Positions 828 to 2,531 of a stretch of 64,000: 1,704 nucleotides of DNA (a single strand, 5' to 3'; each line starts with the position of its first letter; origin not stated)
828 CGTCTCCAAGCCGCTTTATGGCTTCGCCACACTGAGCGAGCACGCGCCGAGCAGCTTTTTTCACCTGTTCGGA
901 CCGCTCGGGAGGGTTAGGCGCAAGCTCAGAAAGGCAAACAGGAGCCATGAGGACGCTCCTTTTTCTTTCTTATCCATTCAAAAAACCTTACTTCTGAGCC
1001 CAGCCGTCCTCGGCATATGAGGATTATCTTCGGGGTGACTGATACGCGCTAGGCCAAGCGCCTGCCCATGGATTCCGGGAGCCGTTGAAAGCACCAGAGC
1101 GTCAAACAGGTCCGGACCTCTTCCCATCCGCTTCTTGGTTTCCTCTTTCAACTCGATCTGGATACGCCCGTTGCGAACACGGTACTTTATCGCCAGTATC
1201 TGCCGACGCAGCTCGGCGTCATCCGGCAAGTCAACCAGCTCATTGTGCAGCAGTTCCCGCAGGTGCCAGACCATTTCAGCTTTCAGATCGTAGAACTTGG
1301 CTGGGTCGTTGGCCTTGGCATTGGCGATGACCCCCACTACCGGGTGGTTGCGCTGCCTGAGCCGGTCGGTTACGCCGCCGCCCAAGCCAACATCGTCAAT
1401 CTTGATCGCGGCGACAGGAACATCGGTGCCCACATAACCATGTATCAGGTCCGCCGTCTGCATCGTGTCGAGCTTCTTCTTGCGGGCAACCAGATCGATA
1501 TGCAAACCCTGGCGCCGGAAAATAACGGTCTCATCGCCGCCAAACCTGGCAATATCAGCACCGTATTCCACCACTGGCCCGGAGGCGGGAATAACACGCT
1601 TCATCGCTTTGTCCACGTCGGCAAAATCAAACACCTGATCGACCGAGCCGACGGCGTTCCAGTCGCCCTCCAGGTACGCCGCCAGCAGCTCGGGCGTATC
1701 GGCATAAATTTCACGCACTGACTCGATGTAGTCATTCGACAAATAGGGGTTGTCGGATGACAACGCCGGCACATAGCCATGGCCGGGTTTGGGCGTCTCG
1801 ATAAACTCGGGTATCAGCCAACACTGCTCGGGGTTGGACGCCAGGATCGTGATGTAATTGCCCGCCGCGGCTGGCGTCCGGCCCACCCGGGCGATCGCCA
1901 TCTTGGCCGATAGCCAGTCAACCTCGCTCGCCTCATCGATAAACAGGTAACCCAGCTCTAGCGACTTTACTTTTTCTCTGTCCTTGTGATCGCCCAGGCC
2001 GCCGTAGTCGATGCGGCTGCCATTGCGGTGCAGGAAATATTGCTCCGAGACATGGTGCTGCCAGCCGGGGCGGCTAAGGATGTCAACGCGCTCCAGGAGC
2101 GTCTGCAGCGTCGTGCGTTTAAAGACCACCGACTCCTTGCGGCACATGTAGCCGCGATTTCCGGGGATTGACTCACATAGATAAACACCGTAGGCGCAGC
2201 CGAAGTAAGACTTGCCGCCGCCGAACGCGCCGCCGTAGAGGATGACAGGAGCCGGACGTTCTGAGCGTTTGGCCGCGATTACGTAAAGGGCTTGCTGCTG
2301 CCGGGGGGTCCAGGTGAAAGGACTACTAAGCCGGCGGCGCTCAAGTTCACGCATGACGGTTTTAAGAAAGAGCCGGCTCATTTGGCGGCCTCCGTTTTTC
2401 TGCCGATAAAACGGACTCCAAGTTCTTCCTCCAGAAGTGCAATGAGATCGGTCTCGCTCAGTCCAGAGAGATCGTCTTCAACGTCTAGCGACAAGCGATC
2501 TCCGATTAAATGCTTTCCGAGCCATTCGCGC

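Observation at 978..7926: Satellite-like element with a full terminase pair but no portal or capsid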

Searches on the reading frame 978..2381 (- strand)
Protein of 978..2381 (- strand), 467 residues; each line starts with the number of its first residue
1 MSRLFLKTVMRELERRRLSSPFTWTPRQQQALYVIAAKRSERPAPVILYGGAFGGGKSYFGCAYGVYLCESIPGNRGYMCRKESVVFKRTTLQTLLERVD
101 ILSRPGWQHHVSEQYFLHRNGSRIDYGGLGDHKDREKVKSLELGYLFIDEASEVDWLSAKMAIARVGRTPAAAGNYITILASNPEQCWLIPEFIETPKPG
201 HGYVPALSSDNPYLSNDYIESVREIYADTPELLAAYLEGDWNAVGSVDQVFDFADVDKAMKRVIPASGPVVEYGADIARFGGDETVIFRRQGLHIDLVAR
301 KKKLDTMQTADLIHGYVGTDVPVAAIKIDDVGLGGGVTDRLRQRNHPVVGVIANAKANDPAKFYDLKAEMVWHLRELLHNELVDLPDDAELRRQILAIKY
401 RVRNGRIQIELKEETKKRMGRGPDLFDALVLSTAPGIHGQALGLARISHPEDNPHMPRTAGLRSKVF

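Call 4: search_protein_families(library=pfam, proteins=[window:978-2381:-], max_evalue=0.01)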
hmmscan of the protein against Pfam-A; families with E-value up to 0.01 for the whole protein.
window:978-2381:- (467 aa): 1 family
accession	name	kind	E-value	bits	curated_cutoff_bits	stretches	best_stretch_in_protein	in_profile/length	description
PF04466.19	Terminase_3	-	0.0012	18.8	23.2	1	113-234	71-195/201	Phage terminase large subunit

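Call 5: search_protein_families(library=phrogs, proteins=[window:978-2381:-], max_evalue=0.001)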
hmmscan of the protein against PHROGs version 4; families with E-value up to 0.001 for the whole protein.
window:978-2381:- (467 aa): 3 families
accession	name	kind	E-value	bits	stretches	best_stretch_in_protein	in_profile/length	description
phrog_2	-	head and packaging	1e-37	131.4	1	18-438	259-594/807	terminase large subunit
phrog_979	-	head and packaging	4.8e-15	56.3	1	30-194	157-314/642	terminase large subunit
phrog_3717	-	head and packaging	6.3e-05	23.6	1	49-247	29-230/277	terminase large subunit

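Call 10: find_encoding_contigs(protein=window:978-2381:-, flank=10000, max_places=6)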
Protein window:978-2381:- (467 aa): 2 contigs read that carry it; 2 places shown.
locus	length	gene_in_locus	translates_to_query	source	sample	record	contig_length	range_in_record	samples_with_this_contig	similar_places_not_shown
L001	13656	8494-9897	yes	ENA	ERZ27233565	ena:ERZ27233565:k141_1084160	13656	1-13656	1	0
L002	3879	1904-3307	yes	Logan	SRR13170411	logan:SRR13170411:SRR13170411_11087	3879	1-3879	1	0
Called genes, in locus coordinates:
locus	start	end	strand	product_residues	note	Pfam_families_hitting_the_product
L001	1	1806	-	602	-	?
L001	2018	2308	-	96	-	PF09851:SHOCT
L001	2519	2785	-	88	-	-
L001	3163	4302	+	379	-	PF00589:Phage_integrase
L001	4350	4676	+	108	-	PF05973:Gp49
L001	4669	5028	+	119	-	PF13744:HTH_37 (weak), PF13560:HTH_31, PF12844:HTH_19 (weak), PF01381:HTH_3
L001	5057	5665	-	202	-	-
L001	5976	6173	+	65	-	PF12728:HTH_17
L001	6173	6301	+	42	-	-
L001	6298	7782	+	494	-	PF00772:DnaB, PF13481:AAA_25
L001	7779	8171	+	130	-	-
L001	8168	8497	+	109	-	-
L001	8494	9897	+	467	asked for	-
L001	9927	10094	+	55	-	-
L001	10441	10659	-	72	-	-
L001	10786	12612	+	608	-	PF10096:DUF2334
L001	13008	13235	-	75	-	PF13273:DUF4064 (weak)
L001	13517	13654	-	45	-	?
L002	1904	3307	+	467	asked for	-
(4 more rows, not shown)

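Call 14: find_related_loci(query=window:978-2381:-, collection=genome_contigs, flank=10000)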
Query window:978-2381:- (467 aa) in genome_contigs; peptide patterns used: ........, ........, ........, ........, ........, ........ (x = any residue, [..] = any of these).
28 stretches matched a pattern; 2 encode a relative of the query (tblastn E <= 1e-3); 2 distinct loci.
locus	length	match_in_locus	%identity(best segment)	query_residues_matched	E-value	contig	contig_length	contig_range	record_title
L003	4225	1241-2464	43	22-435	4e-106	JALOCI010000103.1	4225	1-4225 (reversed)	MAG: Bacteroidales bacterium isolate SO_2017_LW4 bin 7 scaffold_42199_c1_LW137-91_2017, whole genome shotgun sequence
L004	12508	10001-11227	31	24-430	2e-52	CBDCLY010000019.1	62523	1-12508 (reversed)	MAG: Vicingaceae bacterium isolate e1b953f2-c30d-49c0-a621-743af99da984 genome assembly, contig: contig_19, whole genome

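Call 16: find_homologous_proteins(query=window:978-2381:-, max_evalue=1e-10)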
Query window:978-2381:- (467 aa): 42 proteins with E <= 1e-10 among 8000 candidates.
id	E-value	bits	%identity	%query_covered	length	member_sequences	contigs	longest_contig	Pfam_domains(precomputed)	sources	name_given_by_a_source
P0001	0.0e+0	1074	100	100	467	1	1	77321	-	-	-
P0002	4.5e-238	809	79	99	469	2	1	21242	-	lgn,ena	-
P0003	5.4e-138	479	53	93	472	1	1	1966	PF04466.20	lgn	-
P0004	4.4e-124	433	50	92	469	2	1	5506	PF04466.20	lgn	-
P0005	6.9e-122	426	47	91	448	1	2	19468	PF04466.20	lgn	-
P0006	9.2e-121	422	49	89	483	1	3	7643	PF04466.20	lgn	-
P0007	2.6e-113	397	47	90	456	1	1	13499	PF04466.20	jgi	-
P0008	7.9e-112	392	46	92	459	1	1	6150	-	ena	-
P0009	1.5e-108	382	45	90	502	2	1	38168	PF04466.20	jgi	-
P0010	5.9e-107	376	46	84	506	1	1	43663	PF04466.20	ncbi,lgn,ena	-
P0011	1.6e-106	375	45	92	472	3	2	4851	PF04466.20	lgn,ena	-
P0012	7.5e-75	270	41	83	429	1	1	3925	PF04466.20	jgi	-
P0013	2.0e-69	253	38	84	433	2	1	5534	PF04466.20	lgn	-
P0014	5.4e-64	235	36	88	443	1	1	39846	PF03237.22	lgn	-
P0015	2.7e-59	219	37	83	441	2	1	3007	PF04466.20,PF03237.22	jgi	-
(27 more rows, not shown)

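Call 17: find_encoding_contigs(protein=P0002, flank=10000, max_places=2)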
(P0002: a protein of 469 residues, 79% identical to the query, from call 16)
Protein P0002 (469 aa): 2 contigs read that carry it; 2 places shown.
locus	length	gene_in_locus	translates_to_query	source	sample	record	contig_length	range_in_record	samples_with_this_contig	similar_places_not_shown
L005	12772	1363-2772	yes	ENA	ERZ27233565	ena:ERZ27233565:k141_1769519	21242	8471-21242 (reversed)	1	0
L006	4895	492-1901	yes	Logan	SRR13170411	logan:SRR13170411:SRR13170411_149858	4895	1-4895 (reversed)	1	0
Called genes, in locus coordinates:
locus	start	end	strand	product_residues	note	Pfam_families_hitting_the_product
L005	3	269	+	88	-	?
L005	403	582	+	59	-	-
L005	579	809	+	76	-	-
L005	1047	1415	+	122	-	-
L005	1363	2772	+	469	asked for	-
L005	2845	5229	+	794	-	PF06074:Portal_Mu, PF21919:P23-45_portal_barrel (weak)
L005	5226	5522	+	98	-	-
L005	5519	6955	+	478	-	PF10123:Mu-like_Pro_N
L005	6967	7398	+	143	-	-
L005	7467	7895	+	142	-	-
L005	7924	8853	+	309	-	PF10124:Mu-like_gpT, PF25209:Phage_capsid_4, PF10124:Mu-like_gpT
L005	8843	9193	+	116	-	-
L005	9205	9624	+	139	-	-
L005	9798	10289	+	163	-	-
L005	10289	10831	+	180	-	PF05069:Phage_tail_S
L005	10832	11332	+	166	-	-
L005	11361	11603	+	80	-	-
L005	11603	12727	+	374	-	PF18906:Phage_tube_2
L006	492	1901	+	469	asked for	-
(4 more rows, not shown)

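Call 18: find_encoding_contigs(protein=P0005, flank=10000, max_places=2)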
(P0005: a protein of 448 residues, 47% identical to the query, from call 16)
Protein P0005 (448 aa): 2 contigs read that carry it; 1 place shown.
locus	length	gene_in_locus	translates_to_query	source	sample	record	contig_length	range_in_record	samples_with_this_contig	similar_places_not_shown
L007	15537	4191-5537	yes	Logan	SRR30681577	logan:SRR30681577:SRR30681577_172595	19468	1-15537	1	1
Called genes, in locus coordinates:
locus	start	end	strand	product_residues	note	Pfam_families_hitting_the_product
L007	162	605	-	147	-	PF06737:Transglycosylas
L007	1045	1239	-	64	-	-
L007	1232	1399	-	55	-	-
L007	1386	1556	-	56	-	-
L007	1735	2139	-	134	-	PF04542:Sigma70_r2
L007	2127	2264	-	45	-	-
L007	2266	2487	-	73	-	-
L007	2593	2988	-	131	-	-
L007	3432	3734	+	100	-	PF03819:MazG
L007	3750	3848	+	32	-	-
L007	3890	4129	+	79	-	PF11753:DUF3310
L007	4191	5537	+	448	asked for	PF04466:Terminase_3 (weak)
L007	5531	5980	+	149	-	PF02945:Endonuclease_7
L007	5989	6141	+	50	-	PF13465:zf-H2C2_2 (faint)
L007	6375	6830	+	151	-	-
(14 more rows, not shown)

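Call 19: find_encoding_contigs(protein=P0009, flank=10000, max_places=2)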
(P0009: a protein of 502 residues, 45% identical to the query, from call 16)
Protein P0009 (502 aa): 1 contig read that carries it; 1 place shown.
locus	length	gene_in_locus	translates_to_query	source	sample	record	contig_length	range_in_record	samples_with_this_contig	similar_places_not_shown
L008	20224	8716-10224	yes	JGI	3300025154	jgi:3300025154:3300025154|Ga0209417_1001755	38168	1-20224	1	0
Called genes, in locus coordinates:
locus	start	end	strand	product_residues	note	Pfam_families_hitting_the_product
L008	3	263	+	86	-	?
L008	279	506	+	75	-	PF24729:Acb2_Tad1_hairpin (weak)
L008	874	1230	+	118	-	PF27127:YfdP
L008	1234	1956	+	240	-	-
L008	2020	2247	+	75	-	-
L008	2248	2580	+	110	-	-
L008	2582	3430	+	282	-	-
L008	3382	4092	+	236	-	-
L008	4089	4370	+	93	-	-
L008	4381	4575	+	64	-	-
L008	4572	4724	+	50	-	-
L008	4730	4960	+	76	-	-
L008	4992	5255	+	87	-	-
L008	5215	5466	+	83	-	-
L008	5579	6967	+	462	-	PF00589:Phage_integrase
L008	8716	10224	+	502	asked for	PF04466:Terminase_3 (weak)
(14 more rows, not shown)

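Call 20: find_encoding_contigs(protein=P0010, flank=10000, max_places=2)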
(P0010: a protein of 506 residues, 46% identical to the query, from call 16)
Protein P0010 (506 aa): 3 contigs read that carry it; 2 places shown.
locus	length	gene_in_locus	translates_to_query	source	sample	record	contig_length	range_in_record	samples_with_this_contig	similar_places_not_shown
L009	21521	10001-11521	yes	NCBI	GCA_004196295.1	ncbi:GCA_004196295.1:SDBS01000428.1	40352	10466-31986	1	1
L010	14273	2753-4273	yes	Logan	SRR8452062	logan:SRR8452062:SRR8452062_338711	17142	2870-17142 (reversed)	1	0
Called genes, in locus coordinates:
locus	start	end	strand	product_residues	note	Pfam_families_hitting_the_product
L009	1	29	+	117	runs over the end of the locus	-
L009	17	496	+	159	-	-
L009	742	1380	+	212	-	PF01464:SLT, PF18896:SLT_3 (weak)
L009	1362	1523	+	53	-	-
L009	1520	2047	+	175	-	-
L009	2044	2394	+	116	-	-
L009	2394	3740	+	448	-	PF01555:N6_N4_Mtase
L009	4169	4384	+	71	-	-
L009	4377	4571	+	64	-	-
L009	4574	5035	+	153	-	-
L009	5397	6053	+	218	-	PF02348:CTP_transf_3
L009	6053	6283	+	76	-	-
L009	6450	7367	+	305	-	-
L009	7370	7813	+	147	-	-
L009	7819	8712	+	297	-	PF03102:NeuB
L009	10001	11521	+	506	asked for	PF04466:Terminase_3 (weak)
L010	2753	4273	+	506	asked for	PF04466:Terminase_3 (weak)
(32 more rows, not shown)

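Call 25: find_encoding_contigs(protein=P0007, flank=10000, max_places=2)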
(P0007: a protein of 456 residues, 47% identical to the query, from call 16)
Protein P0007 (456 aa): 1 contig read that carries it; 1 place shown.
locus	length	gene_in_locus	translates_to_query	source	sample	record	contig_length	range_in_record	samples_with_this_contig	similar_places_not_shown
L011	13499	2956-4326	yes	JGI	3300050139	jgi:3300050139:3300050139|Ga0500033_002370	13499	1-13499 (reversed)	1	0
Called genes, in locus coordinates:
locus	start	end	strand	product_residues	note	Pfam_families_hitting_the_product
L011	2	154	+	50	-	?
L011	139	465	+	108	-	-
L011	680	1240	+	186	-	-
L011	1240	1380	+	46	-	-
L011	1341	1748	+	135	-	-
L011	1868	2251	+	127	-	-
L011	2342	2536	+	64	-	-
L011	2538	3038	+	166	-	PF18932:DUF5681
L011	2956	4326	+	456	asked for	PF04466:Terminase_3 (weak)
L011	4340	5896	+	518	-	PF06074:Portal_Mu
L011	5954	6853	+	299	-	-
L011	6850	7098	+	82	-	-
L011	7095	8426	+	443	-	PF10123:Mu-like_Pro_N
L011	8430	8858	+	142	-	-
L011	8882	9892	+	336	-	PF10124:Mu-like_gpT (faint)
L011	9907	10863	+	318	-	-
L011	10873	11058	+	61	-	-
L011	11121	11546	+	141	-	-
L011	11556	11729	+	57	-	-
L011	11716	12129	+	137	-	-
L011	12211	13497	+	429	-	?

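Call 26: find_encoding_contigs(protein=P0006, flank=10000, max_places=3)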
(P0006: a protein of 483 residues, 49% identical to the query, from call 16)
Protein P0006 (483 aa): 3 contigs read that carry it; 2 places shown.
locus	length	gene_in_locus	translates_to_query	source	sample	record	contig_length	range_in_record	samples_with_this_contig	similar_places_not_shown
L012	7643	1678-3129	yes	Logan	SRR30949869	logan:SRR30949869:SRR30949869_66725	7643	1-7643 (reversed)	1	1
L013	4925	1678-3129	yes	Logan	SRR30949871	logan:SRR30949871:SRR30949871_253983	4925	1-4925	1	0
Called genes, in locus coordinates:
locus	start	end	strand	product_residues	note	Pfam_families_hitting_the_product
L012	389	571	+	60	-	PF12728:HTH_17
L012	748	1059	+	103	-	-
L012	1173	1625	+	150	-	-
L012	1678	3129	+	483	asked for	PF04466:Terminase_3 (weak)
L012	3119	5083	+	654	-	PF16510:P22_portal (weak)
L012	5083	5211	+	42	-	-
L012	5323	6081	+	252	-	-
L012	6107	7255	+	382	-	-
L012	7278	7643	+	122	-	?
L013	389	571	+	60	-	PF12728:HTH_17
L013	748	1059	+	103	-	-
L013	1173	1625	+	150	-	-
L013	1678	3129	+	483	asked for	PF04466:Terminase_3 (weak)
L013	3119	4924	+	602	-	?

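Call 27: find_encoding_contigs(protein=P0004, flank=10000, max_places=2)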
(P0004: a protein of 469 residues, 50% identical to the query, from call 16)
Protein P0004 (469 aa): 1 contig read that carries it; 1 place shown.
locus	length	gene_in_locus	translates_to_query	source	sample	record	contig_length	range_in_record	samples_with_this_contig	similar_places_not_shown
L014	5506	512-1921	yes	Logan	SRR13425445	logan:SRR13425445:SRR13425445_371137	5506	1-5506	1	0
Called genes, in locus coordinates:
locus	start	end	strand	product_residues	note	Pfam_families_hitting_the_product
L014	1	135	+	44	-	?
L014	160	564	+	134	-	PF11753:DUF3310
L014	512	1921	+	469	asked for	PF04466:Terminase_3 (weak)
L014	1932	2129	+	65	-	-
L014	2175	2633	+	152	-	-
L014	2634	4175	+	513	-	-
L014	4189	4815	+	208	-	-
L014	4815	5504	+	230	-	?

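Call 33: find_encoding_contigs(protein=L001:10786-12612:+, flank=10000, max_places=6)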
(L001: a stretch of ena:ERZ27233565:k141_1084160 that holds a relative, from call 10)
Protein L001:10786-12612:+ (608 aa): 2 contigs read that carry it; 2 places shown.
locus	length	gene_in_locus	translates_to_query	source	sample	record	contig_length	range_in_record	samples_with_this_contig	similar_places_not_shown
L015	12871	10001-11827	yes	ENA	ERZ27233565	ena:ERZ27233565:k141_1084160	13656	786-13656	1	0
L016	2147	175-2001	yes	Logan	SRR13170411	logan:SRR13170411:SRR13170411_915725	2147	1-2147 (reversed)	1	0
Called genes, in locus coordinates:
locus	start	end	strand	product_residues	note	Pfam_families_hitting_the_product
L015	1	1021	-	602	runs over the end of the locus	?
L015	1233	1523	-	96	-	PF09851:SHOCT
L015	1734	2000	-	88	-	-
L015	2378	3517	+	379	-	PF00589:Phage_integrase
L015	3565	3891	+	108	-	PF05973:Gp49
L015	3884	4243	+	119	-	PF13744:HTH_37 (weak), PF13560:HTH_31, PF12844:HTH_19 (weak), PF01381:HTH_3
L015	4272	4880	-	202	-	-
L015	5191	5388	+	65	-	PF12728:HTH_17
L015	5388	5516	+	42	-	-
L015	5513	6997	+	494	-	PF00772:DnaB, PF13481:AAA_25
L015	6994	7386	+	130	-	-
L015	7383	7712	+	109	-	-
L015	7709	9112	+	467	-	-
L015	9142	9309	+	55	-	-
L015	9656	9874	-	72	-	-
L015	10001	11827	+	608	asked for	PF10096:DUF2334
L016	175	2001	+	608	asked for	PF10096:DUF2334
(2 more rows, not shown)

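Call 42: find_related_loci(query=A1, collection=viral_contigs, flank=10000)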
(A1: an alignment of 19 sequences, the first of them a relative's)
Query A1 (467 aa) in viral_contigs; peptide patterns used: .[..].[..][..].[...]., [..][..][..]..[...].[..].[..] (x = any residue, [..] = any of these).
594 stretches matched a pattern (row limit reached: there are more); 561 encode a relative of the query (tblastn E <= 1e-3); the best 80 are kept; 80 distinct loci.
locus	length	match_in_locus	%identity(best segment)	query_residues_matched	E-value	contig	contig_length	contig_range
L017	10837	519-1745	36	26-434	1e-75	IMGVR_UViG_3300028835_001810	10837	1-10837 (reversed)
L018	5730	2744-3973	36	14-434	8e-67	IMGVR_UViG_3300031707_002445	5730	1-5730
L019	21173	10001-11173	40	43-436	5e-77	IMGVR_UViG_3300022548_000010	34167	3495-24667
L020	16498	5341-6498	36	43-431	3e-61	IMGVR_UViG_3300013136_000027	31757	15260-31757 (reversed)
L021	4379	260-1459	34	23-431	2e-59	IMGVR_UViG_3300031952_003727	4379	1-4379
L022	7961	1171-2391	35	41-434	3e-55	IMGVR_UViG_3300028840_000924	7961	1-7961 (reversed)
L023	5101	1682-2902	35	41-434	4e-55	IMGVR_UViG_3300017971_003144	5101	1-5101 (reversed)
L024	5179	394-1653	33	25-431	1e-53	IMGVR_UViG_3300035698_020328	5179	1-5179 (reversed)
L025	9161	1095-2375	29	7-431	1e-47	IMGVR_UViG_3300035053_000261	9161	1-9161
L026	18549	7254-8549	30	25-432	7e-46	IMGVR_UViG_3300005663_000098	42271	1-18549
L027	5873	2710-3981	28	25-440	2e-42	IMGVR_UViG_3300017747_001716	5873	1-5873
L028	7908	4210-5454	27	25-431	7e-41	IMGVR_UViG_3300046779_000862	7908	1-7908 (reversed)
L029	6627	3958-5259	27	6-431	6e-40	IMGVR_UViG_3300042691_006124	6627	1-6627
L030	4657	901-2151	28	25-431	1e-39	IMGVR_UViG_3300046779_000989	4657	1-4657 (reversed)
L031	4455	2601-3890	28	17-438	1e-37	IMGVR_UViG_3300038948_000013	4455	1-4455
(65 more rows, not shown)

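Call 43: find_homologous_proteins(query=L001:6298-7782:+, max_evalue=1e-10)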
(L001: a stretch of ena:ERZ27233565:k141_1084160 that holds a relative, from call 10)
Query L001:6298-7782:+ (494 aa): 764 proteins with E <= 1e-10 among 8000 candidates; the best 120 are listed.
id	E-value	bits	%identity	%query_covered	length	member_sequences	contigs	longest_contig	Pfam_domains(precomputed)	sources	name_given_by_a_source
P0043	0.0e+0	1116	100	100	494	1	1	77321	PF00772.27,PF13481.13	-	-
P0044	8.0e-238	808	75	95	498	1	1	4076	PF00772.27,PF13481.13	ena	-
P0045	3.6e-235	800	77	92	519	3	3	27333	PF00772.27,PF13481.13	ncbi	ncbi:MAG: AAA family ATPase [Thermoleophilia bacterium]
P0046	1.1e-203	696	68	93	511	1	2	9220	PF00772.27,PF13481.13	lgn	-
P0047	6.4e-74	268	39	88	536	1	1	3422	PF00772.27,PF13481.13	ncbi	-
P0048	1.4e-71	260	37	90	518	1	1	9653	PF00772.27,PF13481.13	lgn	-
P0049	6.1e-68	248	35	89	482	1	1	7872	PF00772.27,PF13481.13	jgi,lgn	-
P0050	5.6e-67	245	43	65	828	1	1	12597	PF01612.27,PF12965.14,PF13481.13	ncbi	-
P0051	5.5e-65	238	42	68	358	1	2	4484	PF13481.13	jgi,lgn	-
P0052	5.4e-64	235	41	66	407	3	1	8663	PF12840.14,PF13481.13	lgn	-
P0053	3.2e-63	233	39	79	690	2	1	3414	PF22763.2,PF13481.13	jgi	jgi:Fe2+ or Zn2+ uptake regulation protein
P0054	6.4e-63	232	39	70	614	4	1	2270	PF13481.13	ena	-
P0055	8.9e-63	231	33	98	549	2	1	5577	PF00772.27,PF13481.13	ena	-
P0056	4.5e-62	229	40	62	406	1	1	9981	PF13481.13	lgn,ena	-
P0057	1.1e-61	227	44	60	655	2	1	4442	PF13412.13,PF22763.2,PF09339.17,PF13481.13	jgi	jgi:hypothetical protein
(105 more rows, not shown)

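Call 44: find_encoding_contigs(protein=P0045, flank=10000, max_places=4)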
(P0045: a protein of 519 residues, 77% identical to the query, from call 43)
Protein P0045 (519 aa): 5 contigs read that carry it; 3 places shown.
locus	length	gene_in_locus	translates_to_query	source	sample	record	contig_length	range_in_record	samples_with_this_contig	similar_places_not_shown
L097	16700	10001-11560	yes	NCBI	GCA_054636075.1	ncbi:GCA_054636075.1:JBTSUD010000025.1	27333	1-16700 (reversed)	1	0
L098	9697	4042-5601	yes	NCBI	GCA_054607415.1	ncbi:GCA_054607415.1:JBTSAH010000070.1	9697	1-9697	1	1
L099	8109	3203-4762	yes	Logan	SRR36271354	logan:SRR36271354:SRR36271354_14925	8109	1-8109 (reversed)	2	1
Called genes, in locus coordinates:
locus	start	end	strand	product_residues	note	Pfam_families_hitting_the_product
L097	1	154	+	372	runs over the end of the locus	PF13477:Glyco_trans_4_2 (weak), PF13439:Glyco_transf_4, PF13579:Glyco_trans_4_4, PF20706:GT4-conflict (weak), PF00534:Glycos_transf_1, PF13692:Glyco_trans_1_4, PF13524:Glyco_trans_1_2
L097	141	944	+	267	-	PF03808:Glyco_tran_WecG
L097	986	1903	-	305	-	-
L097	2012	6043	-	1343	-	PF09286:Pro-kuma_activ, PF02012:BNR (faint), PF14870:PSII_BNR (faint), PF15902:Sortilin-Vps10 (weak)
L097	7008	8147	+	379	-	PF00589:Phage_integrase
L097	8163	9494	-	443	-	-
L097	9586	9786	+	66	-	PF12728:HTH_17 (weak)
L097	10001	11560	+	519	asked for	PF00772:DnaB, PF13481:AAA_25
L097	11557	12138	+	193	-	-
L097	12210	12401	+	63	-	-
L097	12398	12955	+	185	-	-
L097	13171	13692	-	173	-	PF04545:Sigma70_r4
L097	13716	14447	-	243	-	-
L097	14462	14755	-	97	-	-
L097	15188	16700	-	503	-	PF00578:AhpC-TSA (weak), PF01266:DAO (faint), PF07992:Pyr_redox_2, PF13450:NAD_binding_8 (weak), PF21706:FCSD_central (faint)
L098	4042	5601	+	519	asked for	PF00772:DnaB, PF13481:AAA_25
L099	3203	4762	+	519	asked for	PF00772:DnaB, PF13481:AAA_25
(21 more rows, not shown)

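Call 45: find_encoding_contigs(protein=P0046, flank=10000, max_places=3)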
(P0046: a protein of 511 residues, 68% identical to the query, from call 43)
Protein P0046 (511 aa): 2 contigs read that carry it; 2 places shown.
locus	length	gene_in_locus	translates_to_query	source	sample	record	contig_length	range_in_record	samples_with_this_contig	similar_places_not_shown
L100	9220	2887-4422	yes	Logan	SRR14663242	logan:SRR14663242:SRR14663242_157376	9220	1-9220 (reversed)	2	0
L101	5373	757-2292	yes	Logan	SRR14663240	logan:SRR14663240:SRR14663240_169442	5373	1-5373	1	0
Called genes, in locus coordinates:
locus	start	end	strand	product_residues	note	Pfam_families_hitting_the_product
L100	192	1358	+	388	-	PF00589:Phage_integrase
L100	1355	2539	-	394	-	-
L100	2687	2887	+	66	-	PF12728:HTH_17 (weak)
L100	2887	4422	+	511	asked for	PF00772:DnaB, PF13481:AAA_25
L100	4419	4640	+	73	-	-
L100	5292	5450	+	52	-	-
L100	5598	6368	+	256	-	PF01972:SDH_protease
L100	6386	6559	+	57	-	-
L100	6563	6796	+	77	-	-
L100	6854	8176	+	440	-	PF01555:N6_N4_Mtase, PF04471:Mrr_cat, PF22722:NA-iREase1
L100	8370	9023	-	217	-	PF12686:DUF3800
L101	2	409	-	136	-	?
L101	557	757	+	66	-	PF12728:HTH_17 (weak)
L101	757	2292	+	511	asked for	PF00772:DnaB, PF13481:AAA_25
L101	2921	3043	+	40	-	-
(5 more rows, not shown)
